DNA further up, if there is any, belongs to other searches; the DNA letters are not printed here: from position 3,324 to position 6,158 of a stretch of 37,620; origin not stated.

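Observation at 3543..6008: Q-loop-less CydA-like protein with His-rich motifs and a fused cytochrome c domain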

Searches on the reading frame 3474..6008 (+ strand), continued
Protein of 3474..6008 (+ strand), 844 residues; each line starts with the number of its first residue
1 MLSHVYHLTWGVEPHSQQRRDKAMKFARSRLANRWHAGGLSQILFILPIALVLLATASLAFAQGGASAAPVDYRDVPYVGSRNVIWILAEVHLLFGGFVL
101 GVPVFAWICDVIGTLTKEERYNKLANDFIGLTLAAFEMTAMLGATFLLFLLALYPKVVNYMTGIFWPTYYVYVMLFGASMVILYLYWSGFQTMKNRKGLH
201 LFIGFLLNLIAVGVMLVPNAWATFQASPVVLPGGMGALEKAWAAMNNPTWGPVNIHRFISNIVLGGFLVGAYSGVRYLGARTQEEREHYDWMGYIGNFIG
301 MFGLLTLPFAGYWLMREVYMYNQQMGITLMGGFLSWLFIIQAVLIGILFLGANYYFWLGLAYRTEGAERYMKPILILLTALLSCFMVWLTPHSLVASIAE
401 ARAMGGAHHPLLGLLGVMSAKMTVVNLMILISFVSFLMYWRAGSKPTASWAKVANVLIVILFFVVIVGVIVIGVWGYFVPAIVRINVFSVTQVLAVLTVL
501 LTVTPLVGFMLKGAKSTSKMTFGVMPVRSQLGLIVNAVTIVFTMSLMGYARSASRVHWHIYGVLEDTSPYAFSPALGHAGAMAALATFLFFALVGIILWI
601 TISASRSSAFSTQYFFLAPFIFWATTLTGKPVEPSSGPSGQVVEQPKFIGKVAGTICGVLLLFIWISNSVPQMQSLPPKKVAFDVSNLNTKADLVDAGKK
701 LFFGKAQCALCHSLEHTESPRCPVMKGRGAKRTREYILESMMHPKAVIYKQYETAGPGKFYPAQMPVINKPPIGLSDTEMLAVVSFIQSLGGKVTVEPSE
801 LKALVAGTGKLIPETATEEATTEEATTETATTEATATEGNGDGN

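Call 24: find_encoding_contigs(protein=P0085, flank=10000, max_places=3)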
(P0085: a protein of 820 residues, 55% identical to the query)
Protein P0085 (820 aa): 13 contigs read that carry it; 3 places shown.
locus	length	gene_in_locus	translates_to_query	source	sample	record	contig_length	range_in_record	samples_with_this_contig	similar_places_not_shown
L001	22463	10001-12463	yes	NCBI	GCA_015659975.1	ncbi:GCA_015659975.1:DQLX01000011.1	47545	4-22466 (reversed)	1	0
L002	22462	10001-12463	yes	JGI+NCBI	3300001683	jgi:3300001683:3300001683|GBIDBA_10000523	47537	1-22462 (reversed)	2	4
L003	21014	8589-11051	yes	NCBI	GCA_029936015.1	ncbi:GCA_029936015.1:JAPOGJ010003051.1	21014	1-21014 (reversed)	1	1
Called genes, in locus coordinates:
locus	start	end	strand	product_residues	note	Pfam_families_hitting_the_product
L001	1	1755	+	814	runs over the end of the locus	PF00535:Glycos_transf_2, PF13641:Glyco_tranf_2_3, PF03552:Cellulose_synt (weak), PF13506:Glyco_transf_21, PF13632:Glyco_trans_2_3, PF03552:Cellulose_synt, PF07238:PilZ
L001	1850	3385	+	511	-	PF11658:CBP_BcsG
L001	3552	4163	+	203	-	-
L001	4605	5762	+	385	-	PF14522:Cytochrome_C7 (faint), PF00034:Cytochrom_C, PF13442:Cytochrome_CBB3, PF00034:Cytochrom_C (weak), PF13442:Cytochrome_CBB3 (weak)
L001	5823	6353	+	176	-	PF00034:Cytochrom_C, PF13442:Cytochrome_CBB3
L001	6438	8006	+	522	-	PF00662:Proton_antipo_N (weak), PF00361:Proton_antipo_M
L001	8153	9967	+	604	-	PF00361:Proton_antipo_M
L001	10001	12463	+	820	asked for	PF01654:Cyt_bd_oxida_I, PF00034:Cytochrom_C (weak)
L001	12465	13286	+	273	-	PF00034:Cytochrom_C, PF13442:Cytochrome_CBB3, PF00034:Cytochrom_C (weak)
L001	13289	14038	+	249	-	PF00034:Cytochrom_C (weak), PF13442:Cytochrome_CBB3 (weak)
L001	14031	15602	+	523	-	PF00034:Cytochrom_C, PF13442:Cytochrome_CBB3, PF00034:Cytochrom_C, PF13442:Cytochrome_CBB3 (weak), PF09459:EB_dh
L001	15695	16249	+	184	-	-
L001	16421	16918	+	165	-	PF00355:Rieske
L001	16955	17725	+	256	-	PF00033:Cytochrome_B, PF14358:DUF4405 (weak), PF13631:Cytochrom_B_N_2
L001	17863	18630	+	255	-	-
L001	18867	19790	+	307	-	PF00034:Cytochrom_C (faint), PF14522:Cytochrome_C7 (faint)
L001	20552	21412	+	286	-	-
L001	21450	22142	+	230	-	-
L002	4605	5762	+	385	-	PF14522:Cytochrome_C7 (faint), PF00034:Cytochrom_C, PF13442:Cytochrome_CBB3, PF00034:Cytochrom_C (weak), PF13442:Cytochrome_CBB3 (weak)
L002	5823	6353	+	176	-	PF00034:Cytochrom_C, PF13442:Cytochrome_CBB3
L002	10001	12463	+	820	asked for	PF01654:Cyt_bd_oxida_I, PF00034:Cytochrom_C (weak)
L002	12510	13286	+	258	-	PF00034:Cytochrom_C, PF13442:Cytochrome_CBB3, PF00034:Cytochrom_C (weak)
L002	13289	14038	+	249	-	PF00034:Cytochrom_C (weak), PF13442:Cytochrome_CBB3 (weak)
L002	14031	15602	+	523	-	PF00034:Cytochrom_C, PF13442:Cytochrome_CBB3, PF00034:Cytochrom_C, PF13442:Cytochrome_CBB3 (weak), PF09459:EB_dh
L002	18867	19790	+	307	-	PF00034:Cytochrom_C (faint), PF14522:Cytochrome_C7 (faint)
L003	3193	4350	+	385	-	PF14522:Cytochrome_C7 (faint), PF00034:Cytochrom_C, PF13442:Cytochrome_CBB3, PF00034:Cytochrom_C (weak), PF13442:Cytochrome_CBB3 (weak)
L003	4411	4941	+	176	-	PF00034:Cytochrom_C, PF13442:Cytochrome_CBB3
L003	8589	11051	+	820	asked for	PF01654:Cyt_bd_oxida_I, PF00034:Cytochrom_C (weak)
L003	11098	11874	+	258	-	PF00034:Cytochrom_C, PF13442:Cytochrome_CBB3, PF00034:Cytochrom_C (weak)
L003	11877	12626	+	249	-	PF00034:Cytochrom_C (weak), PF13442:Cytochrome_CBB3 (weak)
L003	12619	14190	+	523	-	PF00034:Cytochrom_C, PF13442:Cytochrome_CBB3, PF00034:Cytochrom_C, PF13442:Cytochrome_CBB3 (weak), PF09459:EB_dh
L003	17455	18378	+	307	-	PF00034:Cytochrom_C (faint), PF14522:Cytochrome_C7 (faint)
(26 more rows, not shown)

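Call 25: find_encoding_contigs(protein=P0053, flank=10000, max_places=2)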
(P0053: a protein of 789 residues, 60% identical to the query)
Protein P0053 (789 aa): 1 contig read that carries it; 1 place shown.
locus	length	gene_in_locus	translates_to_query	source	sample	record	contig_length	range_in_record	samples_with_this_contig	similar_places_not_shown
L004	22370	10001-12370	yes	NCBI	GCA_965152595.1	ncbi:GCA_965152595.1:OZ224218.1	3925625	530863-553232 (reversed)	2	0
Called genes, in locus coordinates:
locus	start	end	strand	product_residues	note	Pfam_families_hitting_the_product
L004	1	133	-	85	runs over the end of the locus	PF01402:RHH_1 (weak)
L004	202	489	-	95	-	-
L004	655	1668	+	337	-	PF04055:Radical_SAM, PF11946:DUF3463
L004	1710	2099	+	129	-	-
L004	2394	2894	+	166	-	PF13620:CarboxypepD_reg (weak)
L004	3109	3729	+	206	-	PF00034:Cytochrom_C (weak), PF13442:Cytochrome_CBB3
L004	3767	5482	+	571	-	PF01654:Cyt_bd_oxida_I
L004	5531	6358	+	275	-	PF00034:Cytochrom_C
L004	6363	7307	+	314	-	PF00355:Rieske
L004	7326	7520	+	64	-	-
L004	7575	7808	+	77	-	PF00137:ATP-synt_C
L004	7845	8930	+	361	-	PF00033:Cytochrome_B, PF13631:Cytochrom_B_N_2, PF00032:Cytochrom_B_C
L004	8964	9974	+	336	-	-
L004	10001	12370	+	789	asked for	PF01654:Cyt_bd_oxida_I, PF00034:Cytochrom_C (weak)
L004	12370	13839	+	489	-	PF00662:Proton_antipo_N (weak), PF00361:Proton_antipo_M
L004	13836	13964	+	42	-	-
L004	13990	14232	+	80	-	-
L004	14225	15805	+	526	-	PF00361:Proton_antipo_M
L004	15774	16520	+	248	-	PF00034:Cytochrom_C (weak), PF13442:Cytochrome_CBB3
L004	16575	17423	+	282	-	PF09459:EB_dh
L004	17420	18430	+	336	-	PF00034:Cytochrom_C, PF13442:Cytochrome_CBB3, PF00034:Cytochrom_C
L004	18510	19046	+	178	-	-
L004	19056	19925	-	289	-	PF01040:UbiA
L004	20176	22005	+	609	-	-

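Call 31: predict_structure(alignment_id=A1)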
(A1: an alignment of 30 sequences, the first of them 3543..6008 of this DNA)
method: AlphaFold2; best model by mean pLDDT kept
length: 821 residues; sequences in the alignment: 30
mean_pLDDT: 68.4   pTM: 0.72
mean pLDDT of the five models: 68.4, 66.2, 61.5, 61.3, 61.1
residues with pLDDT >= 90: 156; 70-90: 299; 50-70: 145; < 50: 221
segments of 3 or more residues with pLDDT < 50: 1-23, 33-58, 302-309, 370-392, 532-550, 582-597, 602-623, 683-709, 721-726, 741-750, 786-821
pLDDT, mean of each block of 10 residues (from residue 1): 39 38 53 44 36 45 77 84 92 90 89 77 71 67 74 87 89 91 91 75 56 72 75 89 92 85 92 91 82 67 47 69 91 93 89 93 71 41 40 62 92 91 87 94 92 68 79 92 88 86 91 92 73 40 45 71 85 68 41 47 46 39 63 81 69 58 84 74 45 31 33 57 47 54 42 75 66 82 53 29 31 28 26
secondary structure, 60 per line:
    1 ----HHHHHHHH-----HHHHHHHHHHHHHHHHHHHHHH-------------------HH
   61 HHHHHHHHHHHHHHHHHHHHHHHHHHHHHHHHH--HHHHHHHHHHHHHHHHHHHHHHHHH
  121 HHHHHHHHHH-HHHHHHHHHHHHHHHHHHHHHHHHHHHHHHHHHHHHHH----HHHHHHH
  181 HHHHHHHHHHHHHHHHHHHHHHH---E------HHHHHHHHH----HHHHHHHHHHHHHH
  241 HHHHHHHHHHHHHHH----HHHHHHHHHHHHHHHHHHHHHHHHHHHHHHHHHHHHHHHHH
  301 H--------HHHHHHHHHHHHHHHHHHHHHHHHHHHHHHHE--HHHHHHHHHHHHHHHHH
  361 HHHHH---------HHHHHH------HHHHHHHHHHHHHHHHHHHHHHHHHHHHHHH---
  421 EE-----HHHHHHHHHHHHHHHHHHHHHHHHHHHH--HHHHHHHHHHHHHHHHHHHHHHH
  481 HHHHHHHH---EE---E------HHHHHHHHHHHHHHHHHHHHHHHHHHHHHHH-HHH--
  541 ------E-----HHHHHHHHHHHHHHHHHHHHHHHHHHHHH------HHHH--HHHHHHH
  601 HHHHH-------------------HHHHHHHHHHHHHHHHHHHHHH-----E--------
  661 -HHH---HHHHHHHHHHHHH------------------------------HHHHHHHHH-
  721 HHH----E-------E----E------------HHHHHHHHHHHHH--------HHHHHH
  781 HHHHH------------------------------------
elements in order (helices of 4 or more, strands of 3 or more residues): H5-12 H18-39 H59-93 H96-130 H132-169 H174-203 H214-222 H227-255 H260-301 H310-340 H344-365 H375-380 H387-417 H428-455 H458-488 H504-534 H553-581 H588-591 H594-605 H625-646 H668-680 H711-719 H754-766 H775-785

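Call 33: find_related_loci(query=A1, collection=genome_contigs, flank=10000)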
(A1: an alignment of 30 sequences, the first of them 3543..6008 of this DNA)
Query A1 (821 aa) in genome_contigs; peptide patterns used: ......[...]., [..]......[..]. (x = any residue, [..] = any of these).
599 stretches matched a pattern (row limit reached: there are more); 597 encode a relative of the query (tblastn E <= 1e-3); the best 80 are kept; 80 distinct loci.
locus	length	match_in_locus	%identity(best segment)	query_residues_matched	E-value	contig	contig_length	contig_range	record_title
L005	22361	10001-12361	73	9-795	0e+0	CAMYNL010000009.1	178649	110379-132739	MAG: uncultured Gammaproteobacteria bacterium isolate FO_Gamma_078.1 genome assembly, contig: scaffold_24, whole genome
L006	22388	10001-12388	65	26-821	0e+0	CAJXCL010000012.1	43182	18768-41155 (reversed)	MAG TPA_asm: uncultured Nitrospirae bacterium isolate ERR599099_bin.62_MetaBAT_v2.12.1_MAG genome assembly, contig: NODE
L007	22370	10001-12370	65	8-785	0e+0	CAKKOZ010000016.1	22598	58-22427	Nitrospiria bacterium isolate Hainich-H32-bin115-1 genome assembly, contig: H32-bin115_1_Hain_PNK108_H32_02um_1166_lengt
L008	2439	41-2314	62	22-785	0e+0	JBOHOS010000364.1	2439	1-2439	MAG: Nitrospiraceae bacterium isolate M3-S_concoct.bin.189 k127_2165768, whole genome shotgun sequence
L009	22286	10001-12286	62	13-783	0e+0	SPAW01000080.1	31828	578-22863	MAG: Nitrospira sp. isolate RCA Rifle_cladeA_scaffold_80, whole genome shotgun sequence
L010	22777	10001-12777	58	34-779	0e+0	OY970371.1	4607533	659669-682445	MAG: Candidatus Manganitrophaceae bacterium isolate MFD03066.bin.c.2 genome assembly, chromosome: 1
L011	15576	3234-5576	55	23-815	0e+0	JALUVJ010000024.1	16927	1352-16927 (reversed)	MAG: Nitrospira sp. isolate 128-326_metabat2_scaf2bin.035 128-326_scaffold_1445_c1, whole genome shotgun sequence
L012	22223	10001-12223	56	34-779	0e+0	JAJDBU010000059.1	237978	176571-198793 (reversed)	MAG: Nitrospirota bacterium isolate OFTM244 OFTM244_58, whole genome shotgun sequence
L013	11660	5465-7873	53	11-779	0e+0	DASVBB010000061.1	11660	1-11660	MAG TPA_asm: Nitrospira sp. isolate SMAG_U1968 k141_1160975, whole genome shotgun sequence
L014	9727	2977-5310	53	3-779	0e+0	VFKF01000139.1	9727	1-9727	MAG: Nitrospira sp. isolate Bin_54_10 c_000005244294, whole genome shotgun sequence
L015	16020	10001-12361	53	9-796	0e+0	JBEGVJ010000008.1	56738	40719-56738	MAG: Nitrospirota bacterium isolate riogrande_2019_sw_WHONDRS-S19S_0066_B_bin.137 scaffold_1882160, whole genome shotgun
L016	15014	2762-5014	54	26-804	0e+0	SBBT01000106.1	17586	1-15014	MAG: Candidatus Troglogloeales bacterium isolate Bin_6_1_1 Hy_contig7477, whole genome shotgun sequence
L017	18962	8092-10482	53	9-779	0e+0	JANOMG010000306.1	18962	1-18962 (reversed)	MAG: Nitrospira sp. isolate VAR_45_metabat_136 VAR_45_k141_1392173, whole genome shotgun sequence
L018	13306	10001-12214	56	39-782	0e+0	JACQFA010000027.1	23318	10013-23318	MAG: Nitrospirae bacterium isolate NC_groundwater_1035_Pr1_S-0.65um_57_15 Montesol18_Sp65_coassembly_scaffold_397415, wh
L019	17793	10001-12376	53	13-805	0e+0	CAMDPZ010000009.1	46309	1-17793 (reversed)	MAG: Nitrospira lenta isolate ZH-03apr19-105 genome assembly, contig: ZH-03apr19-C780, whole genome shotgun sequence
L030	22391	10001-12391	51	35-779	0e+0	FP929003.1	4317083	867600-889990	Candidatus Nitrospira defluvii chromosome, complete genome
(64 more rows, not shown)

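Call 34: fold_search(model_id=the predicted structure, library=pdb)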
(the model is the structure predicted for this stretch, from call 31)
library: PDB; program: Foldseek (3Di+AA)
matches with E <= 10: 108; with E <= 0.001: 6
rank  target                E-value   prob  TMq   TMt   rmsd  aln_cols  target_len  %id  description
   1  7oy2_C                2.7e-05  1.00  0.28  0.48  22.7       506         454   14  High resolution structure of cytochrome bd-II oxidase from E. coli (released 2021-12-15)
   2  7ose_A                3.3e-05  1.00  0.27  0.42  22.5       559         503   13  cytochrome bd-II type oxidase with bound aurachin D (released 2021-11-17)
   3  9r2g_A                5.2e-05  1.00  0.26  0.54  21.8       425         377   14  Cytochrome bd II oxidase qOR-2 type from Mycobacterium smegmatis (released 2026-03-04)
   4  5doq_A                1.1e-04  1.00  0.27  0.48  22.9       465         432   11  The structure of bd oxidase from Geobacillus thermodenitrificans (released 2016-05-04)
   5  6rx4_A                1.9e-04  1.00  0.30  0.49  19.9       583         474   12  THE STRUCTURE OF BD OXIDASE FROM ESCHERICHIA COLI (released 2019-11-20)
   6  6rko_A                5.1e-04  1.00  0.26  0.45  24.4       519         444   13  Cryo-EM structure of the E. coli cytochrome bd-I oxidase at 2.68 A resolution (released 2019-10-16)
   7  7nkz_A                6.0e-03  1.00  0.25  0.43  19.0       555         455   10  Cryo-EM structure of the cytochrome bd oxidase from M. tuberculosis at 2.5 A resolution (released 2021-09-22)
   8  9fka_A                7.9e-03  1.00  0.28  0.47  17.9       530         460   10  Cryo-EM structure of the reduced cytochrome bd oxidase from M. tuberculosis (released 2025-02-12)
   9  7d5i_A                8.2e-03  1.00  0.26  0.45  17.0       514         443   11  Structure of Mycobacterium smegmatis bd complex in the apo-form. (released 2021-06-23)
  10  8b4o_A                1.2e-02  1.00  0.27  0.48  19.4       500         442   12  Cryo-EM structure of cytochrome bd oxidase from C. glutamicum (released 2022-12-28)
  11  7oy2_B                2.8e-01  0.85  0.20  0.37  22.6       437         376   14  High resolution structure of cytochrome bd-II oxidase from E. coli (released 2021-12-15)
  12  5doq_B                3.5e-01  0.96  0.22  0.47  14.1       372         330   12  The structure of bd oxidase from Geobacillus thermodenitrificans (released 2016-05-04)
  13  4k1c_A                4.0e-01  0.15  0.10  0.18  24.9       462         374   14  VCX1 Calcium/Proton Exchanger (released 2013-05-08)
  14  8b24_A                6.0e-01  0.10  0.13  0.14  31.8       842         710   12  Time-resolved structure of K+-dependent Na+-PPase from Thermotoga maritima 3600-seconds post reaction initiation with  (released 2024-01-17)
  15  7p7l_L                7.5e-01  0.11  0.12  0.15  28.3       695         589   10  Complex I from E. coli, DDM/LMNG-purified, with NADH and FMN, Open state (released 2022-09-21)
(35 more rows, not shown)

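Call 36: list_cluster_members(proteins=[P0001, P0002, P0005])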
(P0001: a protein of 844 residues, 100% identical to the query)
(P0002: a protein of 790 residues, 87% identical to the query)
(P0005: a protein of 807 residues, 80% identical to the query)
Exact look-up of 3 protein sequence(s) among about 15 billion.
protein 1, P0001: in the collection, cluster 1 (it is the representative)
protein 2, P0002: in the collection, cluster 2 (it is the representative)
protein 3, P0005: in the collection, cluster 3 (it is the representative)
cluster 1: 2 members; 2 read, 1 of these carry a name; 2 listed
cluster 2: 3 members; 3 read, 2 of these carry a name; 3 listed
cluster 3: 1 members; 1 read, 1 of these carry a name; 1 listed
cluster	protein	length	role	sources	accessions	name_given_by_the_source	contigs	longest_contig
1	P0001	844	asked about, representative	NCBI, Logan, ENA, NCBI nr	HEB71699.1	MAG TPA: c-type cytochrome [Nitrospirae bacterium] | c-type cytochrome [Nitrospirota bacterium]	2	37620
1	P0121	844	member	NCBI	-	-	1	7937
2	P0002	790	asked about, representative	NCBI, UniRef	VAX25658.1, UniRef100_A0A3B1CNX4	hypothetical protein MNBD_NITROSPINAE04-1719 [hydrothermal vent metagenome] | Cytochrome c domain-containing protein n=1 Tax=hydrothermal vent metagenome TaxID=652676 ...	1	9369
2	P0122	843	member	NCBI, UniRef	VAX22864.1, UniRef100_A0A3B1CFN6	hypothetical protein MNBD_NITROSPINAE03-1830 [hydrothermal vent metagenome] | Cytochrome c domain-containing protein n=1 Tax=hydrothermal vent metagenome TaxID=652676 ...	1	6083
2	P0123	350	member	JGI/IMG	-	-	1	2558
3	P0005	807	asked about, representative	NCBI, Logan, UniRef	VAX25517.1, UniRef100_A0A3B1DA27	hypothetical protein MNBD_NITROSPINAE02-1190 [hydrothermal vent metagenome] | Cytochrome c domain-containing protein n=1 Tax=hydrothermal vent metagenome TaxID=652676 ...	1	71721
